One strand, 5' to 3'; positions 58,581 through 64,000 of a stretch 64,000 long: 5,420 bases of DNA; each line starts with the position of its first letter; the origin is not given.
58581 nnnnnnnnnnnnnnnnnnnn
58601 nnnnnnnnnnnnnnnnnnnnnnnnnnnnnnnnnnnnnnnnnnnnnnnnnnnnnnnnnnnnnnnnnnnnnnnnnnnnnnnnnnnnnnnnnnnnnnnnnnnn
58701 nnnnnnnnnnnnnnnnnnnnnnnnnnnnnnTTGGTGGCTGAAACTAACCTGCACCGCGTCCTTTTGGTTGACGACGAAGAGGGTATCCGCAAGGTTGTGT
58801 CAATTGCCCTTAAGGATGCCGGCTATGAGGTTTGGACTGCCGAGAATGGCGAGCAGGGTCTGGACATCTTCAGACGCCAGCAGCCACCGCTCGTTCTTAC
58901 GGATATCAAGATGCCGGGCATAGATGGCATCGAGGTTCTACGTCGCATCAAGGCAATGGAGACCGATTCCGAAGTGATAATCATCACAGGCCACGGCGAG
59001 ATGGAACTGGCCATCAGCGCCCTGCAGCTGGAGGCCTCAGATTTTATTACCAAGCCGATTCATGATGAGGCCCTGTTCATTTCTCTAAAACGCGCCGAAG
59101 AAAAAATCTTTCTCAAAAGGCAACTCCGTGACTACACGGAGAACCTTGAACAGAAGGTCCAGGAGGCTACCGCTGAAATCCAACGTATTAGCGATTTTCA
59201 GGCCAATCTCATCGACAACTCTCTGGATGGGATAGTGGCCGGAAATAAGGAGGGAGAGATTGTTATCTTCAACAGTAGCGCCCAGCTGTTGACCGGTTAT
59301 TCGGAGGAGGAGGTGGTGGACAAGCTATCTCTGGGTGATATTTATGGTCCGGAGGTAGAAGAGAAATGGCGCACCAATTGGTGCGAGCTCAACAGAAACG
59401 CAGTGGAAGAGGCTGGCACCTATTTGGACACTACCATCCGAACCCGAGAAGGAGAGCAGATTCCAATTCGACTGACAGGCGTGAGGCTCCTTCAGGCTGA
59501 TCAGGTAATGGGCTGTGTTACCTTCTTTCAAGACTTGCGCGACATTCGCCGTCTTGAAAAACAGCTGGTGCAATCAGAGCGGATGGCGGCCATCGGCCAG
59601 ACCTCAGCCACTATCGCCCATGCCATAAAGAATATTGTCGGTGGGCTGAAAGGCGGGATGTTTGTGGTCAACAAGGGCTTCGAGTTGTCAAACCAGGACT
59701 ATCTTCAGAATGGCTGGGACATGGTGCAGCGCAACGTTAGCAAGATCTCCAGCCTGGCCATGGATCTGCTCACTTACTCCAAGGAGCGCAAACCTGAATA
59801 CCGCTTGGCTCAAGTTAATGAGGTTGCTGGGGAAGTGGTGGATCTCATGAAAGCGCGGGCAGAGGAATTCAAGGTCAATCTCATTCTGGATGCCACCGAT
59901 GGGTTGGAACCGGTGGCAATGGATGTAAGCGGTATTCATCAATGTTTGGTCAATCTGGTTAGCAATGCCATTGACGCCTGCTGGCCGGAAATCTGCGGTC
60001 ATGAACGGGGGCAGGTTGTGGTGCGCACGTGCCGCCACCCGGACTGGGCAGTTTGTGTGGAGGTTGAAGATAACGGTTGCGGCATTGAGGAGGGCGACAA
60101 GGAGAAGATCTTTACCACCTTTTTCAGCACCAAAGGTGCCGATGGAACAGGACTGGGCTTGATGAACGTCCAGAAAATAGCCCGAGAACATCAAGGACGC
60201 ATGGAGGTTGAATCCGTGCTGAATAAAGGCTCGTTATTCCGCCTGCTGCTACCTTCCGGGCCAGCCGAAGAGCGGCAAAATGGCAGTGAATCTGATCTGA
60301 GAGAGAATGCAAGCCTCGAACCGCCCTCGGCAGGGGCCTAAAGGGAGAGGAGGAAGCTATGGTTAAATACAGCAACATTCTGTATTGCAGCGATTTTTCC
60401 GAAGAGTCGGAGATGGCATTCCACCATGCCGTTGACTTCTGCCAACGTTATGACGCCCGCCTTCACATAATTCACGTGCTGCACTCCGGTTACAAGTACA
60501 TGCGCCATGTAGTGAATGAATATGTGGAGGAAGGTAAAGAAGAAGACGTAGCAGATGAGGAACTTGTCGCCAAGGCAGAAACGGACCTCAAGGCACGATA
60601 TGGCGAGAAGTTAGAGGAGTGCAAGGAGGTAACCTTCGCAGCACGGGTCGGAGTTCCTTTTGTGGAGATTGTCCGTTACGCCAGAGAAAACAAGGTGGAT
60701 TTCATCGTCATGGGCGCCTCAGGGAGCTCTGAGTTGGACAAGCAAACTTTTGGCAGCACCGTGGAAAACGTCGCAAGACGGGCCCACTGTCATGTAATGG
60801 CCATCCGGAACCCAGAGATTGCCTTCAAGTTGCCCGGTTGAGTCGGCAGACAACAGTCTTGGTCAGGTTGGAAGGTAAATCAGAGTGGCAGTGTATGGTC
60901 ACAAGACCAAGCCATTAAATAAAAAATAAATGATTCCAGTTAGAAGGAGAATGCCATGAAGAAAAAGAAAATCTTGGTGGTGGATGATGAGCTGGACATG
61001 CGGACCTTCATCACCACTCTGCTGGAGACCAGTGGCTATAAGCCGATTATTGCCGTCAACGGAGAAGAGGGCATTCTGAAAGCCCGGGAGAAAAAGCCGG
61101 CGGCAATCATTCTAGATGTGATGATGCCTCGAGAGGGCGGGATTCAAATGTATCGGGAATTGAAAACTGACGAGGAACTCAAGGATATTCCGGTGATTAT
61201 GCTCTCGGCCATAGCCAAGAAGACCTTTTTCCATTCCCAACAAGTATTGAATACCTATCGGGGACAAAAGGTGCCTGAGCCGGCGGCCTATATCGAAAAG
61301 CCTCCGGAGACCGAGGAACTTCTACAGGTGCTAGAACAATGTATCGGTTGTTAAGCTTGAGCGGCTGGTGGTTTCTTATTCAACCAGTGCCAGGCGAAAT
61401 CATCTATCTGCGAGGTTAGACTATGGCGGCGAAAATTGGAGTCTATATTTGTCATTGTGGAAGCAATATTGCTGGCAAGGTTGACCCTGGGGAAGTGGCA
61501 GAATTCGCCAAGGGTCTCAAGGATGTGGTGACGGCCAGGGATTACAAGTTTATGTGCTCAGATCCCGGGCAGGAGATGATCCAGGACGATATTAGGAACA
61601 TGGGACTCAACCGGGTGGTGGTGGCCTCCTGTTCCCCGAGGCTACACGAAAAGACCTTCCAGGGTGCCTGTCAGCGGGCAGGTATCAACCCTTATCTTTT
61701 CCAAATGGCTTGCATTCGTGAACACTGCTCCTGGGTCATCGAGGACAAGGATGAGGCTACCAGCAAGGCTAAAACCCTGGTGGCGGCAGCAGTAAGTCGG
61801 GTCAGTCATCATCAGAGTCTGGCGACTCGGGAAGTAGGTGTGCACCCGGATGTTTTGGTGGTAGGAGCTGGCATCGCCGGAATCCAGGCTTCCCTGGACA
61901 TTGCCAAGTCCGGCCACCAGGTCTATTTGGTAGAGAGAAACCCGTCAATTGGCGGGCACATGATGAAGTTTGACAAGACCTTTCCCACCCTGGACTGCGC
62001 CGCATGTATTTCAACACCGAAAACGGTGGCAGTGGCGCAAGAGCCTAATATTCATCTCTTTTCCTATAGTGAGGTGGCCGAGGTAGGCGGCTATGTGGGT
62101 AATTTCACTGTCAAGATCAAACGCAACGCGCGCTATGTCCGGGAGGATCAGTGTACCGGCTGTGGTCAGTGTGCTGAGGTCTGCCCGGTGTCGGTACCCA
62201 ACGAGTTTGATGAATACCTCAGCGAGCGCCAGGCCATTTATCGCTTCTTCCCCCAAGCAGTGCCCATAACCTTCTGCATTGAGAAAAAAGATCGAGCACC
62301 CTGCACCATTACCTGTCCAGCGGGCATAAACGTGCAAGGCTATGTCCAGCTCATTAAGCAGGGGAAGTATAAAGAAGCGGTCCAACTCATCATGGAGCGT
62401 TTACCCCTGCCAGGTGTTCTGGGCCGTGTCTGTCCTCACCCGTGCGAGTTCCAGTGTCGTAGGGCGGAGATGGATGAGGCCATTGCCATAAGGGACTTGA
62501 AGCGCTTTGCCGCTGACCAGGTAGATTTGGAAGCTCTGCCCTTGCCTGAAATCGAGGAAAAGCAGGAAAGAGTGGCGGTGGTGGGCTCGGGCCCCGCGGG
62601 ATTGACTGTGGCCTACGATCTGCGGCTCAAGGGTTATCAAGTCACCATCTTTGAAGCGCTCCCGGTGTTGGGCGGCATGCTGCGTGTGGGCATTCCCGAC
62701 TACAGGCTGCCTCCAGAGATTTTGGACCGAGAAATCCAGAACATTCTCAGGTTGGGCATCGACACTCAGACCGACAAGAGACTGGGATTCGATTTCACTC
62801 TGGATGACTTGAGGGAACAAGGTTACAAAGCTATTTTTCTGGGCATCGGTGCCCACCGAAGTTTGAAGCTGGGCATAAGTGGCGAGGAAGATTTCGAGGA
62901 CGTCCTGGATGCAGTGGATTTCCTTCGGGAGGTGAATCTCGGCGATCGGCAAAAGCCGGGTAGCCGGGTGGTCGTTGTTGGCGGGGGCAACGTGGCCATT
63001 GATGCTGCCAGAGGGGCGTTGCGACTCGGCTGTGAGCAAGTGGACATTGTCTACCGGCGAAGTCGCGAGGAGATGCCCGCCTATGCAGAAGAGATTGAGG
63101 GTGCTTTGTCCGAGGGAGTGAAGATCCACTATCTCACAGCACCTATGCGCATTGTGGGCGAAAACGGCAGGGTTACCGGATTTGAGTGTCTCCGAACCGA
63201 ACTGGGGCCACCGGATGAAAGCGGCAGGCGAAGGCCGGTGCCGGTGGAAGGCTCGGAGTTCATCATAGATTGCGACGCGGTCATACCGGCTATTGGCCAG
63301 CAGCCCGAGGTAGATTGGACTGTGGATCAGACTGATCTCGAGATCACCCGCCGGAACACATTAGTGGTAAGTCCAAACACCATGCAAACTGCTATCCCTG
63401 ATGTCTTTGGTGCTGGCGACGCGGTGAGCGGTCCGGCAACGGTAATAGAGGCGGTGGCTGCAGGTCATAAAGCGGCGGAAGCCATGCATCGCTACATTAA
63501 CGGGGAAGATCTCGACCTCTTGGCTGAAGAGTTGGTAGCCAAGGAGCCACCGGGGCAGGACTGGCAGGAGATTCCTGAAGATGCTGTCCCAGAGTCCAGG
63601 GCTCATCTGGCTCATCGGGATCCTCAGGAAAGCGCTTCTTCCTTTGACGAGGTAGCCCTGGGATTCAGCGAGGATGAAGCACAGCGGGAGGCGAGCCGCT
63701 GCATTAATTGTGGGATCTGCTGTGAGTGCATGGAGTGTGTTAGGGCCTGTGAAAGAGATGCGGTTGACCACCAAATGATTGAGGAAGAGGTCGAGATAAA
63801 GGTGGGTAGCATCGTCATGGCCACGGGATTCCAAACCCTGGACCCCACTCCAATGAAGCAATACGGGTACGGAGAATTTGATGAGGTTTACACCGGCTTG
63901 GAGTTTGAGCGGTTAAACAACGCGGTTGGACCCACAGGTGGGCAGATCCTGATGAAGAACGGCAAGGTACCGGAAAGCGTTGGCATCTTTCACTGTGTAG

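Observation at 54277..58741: Self-contained sigma-54 circuit: PAS-bEBP, autoregulatory TTGCAA operator, four-hexamer UAS, -24/-12 promoter, haem-motif sensor kinase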

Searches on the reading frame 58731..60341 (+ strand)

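Call 6: search_protein_families(library=pfam, proteins=[window:58731-60341:+])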
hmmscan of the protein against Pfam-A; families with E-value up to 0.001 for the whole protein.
window:58731-60341:+ (536 aa): 4 families
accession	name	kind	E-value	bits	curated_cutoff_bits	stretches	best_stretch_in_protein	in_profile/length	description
PF00072.30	Response_reg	-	3.3e-30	104.9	30.2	1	10-116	1-107/111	Response regulator receiver domain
PF02518.31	HATPase_c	-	2.3e-22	80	26.4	1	398-509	2-109/111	Histidine kinase-, DNA gyrase B-, and HSP90-like ATPase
PF13426.13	PAS_9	-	1.4e-08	35.3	27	1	166-270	2-102/103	PAS domain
PF00989.32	PAS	-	1.7e-08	34.9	22.6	1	159-268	5-112/113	PAS fold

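Call 19: search_protein_families(library=ncbifam, proteins=[window:58731-60341:+], max_evalue=0.01)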
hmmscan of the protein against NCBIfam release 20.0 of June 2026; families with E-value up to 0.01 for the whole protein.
window:58731-60341:+ (536 aa): 160 families (the best 25 are shown)
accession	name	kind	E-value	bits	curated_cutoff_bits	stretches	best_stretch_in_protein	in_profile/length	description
NF008468.0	PRK11360.1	equivalog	9.4e-62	209.2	646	1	139-514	252-613/616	two-component system sensor histidine kinase AtoS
NF052574.1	HisKinEspCMyxo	equivalog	2.2e-46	158.4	1200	2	174-527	307-655/785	serine histidine kinase EspC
NF046020.1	HisKinCckABruc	equivalog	2.6e-44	151.3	1000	2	163-520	354-718/868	cell cycle histidine kinase CckA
NF046026.1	HisKinCckACaul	equivalog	4.9e-44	150.5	1000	2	250-518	264-541/678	cell cycle histidine kinase CckA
TIGR02956.1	TMAO_torS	equivalog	1.4e-39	136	676.5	2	293-517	469-690/967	TMAO reductase system sensor histidine kinase/response regulator TorS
NF010076.0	PRK13557.1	subfamily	2.7e-38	131.7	631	2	185-519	63-404/540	histidine kinase famiy protein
NF007688.0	PRK10364.1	equivalog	2e-35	122.4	479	1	263-510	212-452/460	two-component system sensor histidine kinase ZraS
NF010411.0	PRK13837.1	equivalog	6.4e-35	120.4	647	1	254-516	416-682/828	two-component system VirA-like sensor kinase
NF046044.1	PnpS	equivalog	7.8e-35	120.6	400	1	130-508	30-390/390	two-component system histidine kinase PnpS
NF008302.0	PRK11091.1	equivalog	1.1e-33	116.4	838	2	129-518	130-515/779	aerobic respiration two-component sensor histidine kinase ArcB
NF011874.0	PRK15347.1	equivalog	1.3e-33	116.1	852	2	395-509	507-614/921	two component system sensor kinase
NF052573.1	HisKinEspAMyxo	equivalog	7.2e-33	113.6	1400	2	157-513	256-615/755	serine histidine kinase EspA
NF047465.1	hybrid_HK_LvrA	exception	5.7e-32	110.6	1200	2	288-508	600-817/819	hybrid histidine kinase/response regulator LvrA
NF047466.1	hybrid_RR_LvrB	exception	6.2e-32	111.2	500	2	273-508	137-375/377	hybrid histidine kinase/response regulator LvrB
NF045505.1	RR_RssB_Pseudo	equivalog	1.3e-30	106.7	700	1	9-155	7-154/394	two-component system response regulator RssB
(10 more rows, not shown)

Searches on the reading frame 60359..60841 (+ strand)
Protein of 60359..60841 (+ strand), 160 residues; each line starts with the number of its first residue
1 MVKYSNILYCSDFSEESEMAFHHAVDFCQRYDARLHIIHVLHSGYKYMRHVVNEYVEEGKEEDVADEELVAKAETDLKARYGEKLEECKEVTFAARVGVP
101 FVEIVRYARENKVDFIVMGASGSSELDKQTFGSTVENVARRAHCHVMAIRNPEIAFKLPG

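Call 6: search_protein_families(library=pfam, proteins=[window:60359-60841:+])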
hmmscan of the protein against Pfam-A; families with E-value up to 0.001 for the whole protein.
window:60359-60841:+ (160 aa): 1 family
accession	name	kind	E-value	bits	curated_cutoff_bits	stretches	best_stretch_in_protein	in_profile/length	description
PF00582.32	Usp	-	5.4e-28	98.8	24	1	4-150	2-141/141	Universal stress protein family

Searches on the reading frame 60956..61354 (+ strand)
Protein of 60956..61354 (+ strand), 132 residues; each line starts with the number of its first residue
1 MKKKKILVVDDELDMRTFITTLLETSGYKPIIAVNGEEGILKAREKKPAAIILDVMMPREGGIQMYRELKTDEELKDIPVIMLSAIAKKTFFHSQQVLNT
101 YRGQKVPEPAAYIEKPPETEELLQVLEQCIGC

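Call 6: search_protein_families(library=pfam, proteins=[window:60956-61354:+])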
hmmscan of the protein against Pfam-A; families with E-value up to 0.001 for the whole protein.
window:60956-61354:+ (132 aa): 1 family
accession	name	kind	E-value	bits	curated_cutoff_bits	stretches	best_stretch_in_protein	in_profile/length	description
PF00072.30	Response_reg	-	5.1e-17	62.5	30.2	1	6-90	1-83/111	Response regulator receiver domain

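Call 19: search_protein_families(library=ncbifam, proteins=[window:60956-61354:+], max_evalue=0.01)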
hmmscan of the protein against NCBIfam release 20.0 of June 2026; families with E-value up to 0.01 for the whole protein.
window:60956-61354:+ (132 aa): 85 families (the best 25 are shown)
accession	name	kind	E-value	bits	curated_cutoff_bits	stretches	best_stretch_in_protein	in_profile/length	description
NF045717.1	DVU0259_DivK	exception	2.3e-23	82.6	160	1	3-131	2-117/117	DVU0259 family response regulator domain-containing protein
TIGR02154.1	PhoB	equivalog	6.5e-21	74.7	296.2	1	3-88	2-87/226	phosphate regulon transcriptional regulator PhoB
NF045944.1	ResRegRpaBCyano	equivalog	7.2e-17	61.5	330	1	7-87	1-78/229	response regulator transcription factor RpaB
NF047465.1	hybrid_HK_LvrA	exception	3e-15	55.3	1200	1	3-91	467-554/819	hybrid histidine kinase/response regulator LvrA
NF053854.1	RespRegPhoBBctds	equivalog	7.2e-15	54.9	270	1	6-86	1-80/225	two-component system response regulator PhoB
NF007546.0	PRK10161.1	equivalog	1.5e-14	54.1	471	1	4-88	3-87/229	phosphate response regulator transcription factor PhoB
NF040689.1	MtrAB_MtrA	equivalog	2.4e-14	53.2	300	1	6-88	1-80/219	MtrAB system response regulator MtrA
NF040534.1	resp_reg_YycF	equivalog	2.7e-14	53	340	1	4-87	1-81/231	response regulator YycF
NF007135.0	PRK09581.1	equivalog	4.4e-14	52.1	474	1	5-88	4-87/457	PleD family two-component system response regulator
NF051870.1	NAssimRespRegNtrX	equivalog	5.6e-14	51.9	600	1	4-129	2-118/452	nitrogen assimilation response regulator NtrX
NF051850.1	RespRegRprY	equivalog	2.2e-13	50.1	370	1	3-127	4-117/234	response regulator transcription factor RprY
NF008199.0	PRK10955.1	equivalog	1e-12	48.5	341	1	4-86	2-80/232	envelope stress response regulator transcription factor CpxR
NF041733.1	resp_reg_CseB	equivalog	2e-12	47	350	1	5-87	2-81/228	two-component system response regulator CseB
NF007005.1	PRK09468.1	equivalog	2.3e-12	46.9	331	1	2-88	2-86/237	osmolarity response regulator transcription factor OmpR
NF001965.0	PRK00742.1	subfamily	4.5e-12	45.8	293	1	2-90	2-89/357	chemotaxis-specific protein-glutamate methyltransferase CheB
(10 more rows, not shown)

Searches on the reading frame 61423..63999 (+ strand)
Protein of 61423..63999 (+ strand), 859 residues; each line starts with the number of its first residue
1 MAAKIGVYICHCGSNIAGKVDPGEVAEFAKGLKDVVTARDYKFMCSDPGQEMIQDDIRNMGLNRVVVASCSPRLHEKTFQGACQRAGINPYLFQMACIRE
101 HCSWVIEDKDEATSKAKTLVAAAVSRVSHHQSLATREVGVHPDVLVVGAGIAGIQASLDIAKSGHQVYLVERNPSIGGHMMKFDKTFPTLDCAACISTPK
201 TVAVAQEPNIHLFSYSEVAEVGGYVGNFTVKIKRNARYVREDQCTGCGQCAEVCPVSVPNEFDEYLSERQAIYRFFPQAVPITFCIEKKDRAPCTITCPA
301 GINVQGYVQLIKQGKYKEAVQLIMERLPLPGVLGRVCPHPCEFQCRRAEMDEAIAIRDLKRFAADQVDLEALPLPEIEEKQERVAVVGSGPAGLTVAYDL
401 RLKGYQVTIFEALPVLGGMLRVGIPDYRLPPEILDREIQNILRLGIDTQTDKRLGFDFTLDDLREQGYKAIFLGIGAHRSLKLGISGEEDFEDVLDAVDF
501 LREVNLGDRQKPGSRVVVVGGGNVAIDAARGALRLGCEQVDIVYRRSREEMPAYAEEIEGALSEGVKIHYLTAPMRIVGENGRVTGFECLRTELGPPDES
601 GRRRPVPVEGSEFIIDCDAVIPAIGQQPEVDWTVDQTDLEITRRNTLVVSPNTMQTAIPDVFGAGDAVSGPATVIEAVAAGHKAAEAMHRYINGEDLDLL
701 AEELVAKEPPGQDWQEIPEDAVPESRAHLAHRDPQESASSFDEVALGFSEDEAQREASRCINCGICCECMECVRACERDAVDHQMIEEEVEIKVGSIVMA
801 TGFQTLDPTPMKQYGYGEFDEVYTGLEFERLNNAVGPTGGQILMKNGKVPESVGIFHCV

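Call 31: search_protein_families(library=pfam, proteins=[window:61423-63999:+])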
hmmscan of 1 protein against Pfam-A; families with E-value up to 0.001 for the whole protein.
window:61423-63999:+ (859 aa): 22 families
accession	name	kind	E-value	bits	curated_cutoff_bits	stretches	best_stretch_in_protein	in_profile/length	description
PF07992.20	Pyr_redox_2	-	5e-44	151.3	26.1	2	383-681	2-291/291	Pyridine nucleotide-disulphide oxidoreductase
PF14691.11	Fer4_20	-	4.3e-23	81.7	25.8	1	291-367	29-108/113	Dihydroprymidine dehydrogenase domain II, 4Fe-4S cluster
PF13450.12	NAD_binding_8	-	2e-17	63.7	21.9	2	386-420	1-35/68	NAD(P)-binding Rossmann-like domain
PF00070.33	Pyr_redox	-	2.3e-16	60.5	22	1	515-585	1-75/82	Pyridine nucleotide-disulphide oxidoreductase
PF12831.13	FAD_oxidored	-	4.6e-16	59.6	27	1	143-180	1-38/416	FAD dependent oxidoreductase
PF13738.12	Pyr_redox_3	-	2e-13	50.7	30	1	511-665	162-305/305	Pyridine nucleotide-disulphide oxidoreductase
PF01266.30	DAO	-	4.1e-12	46.7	27.9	2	143-178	1-36/353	FAD dependent oxidoreductase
PF00890.30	FAD_binding_2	-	6.9e-11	42.4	20.4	2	143-180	1-38/414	FAD binding domain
PF01946.23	Thi4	-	3.8e-10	39.8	26.2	1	141-182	17-59/235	Thi4 family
PF01593.30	Amino_oxidase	-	4.9e-08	33.1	19.8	0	392-418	2-28/443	Flavin containing amine oxidoreductase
PF01262.27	AlaDh_PNT_C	-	5.2e-08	33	23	0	127-177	12-64/214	Alanine dehydrogenase/PNT, C-terminal domain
PF03486.20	HI0933_like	-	5.8e-08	32.9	50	0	143-178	2-37/244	HI0933-like protein Rossmann domain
PF01134.28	GIDA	-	1.2e-07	31.6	22.1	1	143-180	1-29/391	Glucose inhibited division protein A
PF01494.25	FAD_binding_3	-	1.3e-06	28.3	22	0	383-412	3-32/349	FAD binding domain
PF00037.32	Fer4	-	4.3e-06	26.7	21.1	1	238-257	2-21/24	4Fe-4S binding domain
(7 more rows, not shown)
